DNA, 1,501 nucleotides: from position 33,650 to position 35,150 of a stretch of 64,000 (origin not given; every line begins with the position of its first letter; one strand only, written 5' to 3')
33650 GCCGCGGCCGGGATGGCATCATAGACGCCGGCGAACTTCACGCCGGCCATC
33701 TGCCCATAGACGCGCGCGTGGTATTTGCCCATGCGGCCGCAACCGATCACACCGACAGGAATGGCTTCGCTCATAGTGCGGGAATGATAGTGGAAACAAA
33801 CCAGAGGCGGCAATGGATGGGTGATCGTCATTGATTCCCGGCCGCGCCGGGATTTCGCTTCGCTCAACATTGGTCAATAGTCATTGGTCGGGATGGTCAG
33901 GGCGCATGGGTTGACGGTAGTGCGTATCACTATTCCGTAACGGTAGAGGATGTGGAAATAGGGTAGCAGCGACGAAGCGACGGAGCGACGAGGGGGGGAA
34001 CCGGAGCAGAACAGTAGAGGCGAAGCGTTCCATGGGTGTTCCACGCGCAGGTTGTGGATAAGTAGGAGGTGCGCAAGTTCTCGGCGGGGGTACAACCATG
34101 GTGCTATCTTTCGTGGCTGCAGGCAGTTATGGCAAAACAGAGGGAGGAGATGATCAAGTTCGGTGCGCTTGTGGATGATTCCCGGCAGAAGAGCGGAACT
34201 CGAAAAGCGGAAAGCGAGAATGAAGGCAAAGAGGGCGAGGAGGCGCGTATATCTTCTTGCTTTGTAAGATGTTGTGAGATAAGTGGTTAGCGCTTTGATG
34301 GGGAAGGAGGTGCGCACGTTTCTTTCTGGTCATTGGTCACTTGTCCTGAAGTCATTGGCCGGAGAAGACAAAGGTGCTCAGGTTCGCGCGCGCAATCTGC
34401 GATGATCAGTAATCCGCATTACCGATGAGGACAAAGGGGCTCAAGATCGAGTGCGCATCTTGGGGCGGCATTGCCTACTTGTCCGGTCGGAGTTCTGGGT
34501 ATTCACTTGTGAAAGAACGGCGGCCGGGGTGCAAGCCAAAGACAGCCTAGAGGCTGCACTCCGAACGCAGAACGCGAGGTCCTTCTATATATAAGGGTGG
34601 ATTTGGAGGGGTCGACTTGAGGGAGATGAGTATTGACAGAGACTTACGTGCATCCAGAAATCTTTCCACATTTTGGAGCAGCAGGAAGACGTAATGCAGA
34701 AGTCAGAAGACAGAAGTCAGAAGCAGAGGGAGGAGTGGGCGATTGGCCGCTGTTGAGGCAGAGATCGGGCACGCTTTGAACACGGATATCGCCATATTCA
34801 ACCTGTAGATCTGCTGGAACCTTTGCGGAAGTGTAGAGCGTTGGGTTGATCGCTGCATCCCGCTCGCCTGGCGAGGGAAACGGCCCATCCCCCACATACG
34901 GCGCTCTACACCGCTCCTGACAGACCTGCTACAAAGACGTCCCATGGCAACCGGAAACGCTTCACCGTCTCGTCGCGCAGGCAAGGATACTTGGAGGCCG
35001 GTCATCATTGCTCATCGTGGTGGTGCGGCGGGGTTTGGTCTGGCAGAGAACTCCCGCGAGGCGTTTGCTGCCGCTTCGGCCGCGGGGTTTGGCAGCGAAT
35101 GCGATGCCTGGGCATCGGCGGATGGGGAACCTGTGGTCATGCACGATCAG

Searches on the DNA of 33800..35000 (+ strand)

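Call 30: search_rna_families(source=window, start=33800, end=35000, threshold=evalue, max_evalue=10)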
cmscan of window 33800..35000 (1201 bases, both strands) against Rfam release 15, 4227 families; matches with E-value up to 10: 1.
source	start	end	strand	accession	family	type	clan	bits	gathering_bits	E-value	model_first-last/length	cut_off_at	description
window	34193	34208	+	RF02914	DUF805b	Cis-reg;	CL00115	11.7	35.6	5.2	4-19/35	no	DUF805b RNA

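Call 79: search_dna_similar(query=window:34040-34700:+, collection=plasmids, mode=distant, max_evalue=0.001, max_rows=10)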
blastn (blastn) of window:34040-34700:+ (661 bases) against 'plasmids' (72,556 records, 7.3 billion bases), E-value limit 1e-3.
No match.

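Call 80: search_dna_similar(query=window:34040-34700:+, collection=phages, mode=distant, max_evalue=0.001, max_rows=10)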
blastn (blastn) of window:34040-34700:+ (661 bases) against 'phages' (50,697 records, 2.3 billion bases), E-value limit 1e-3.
No match.
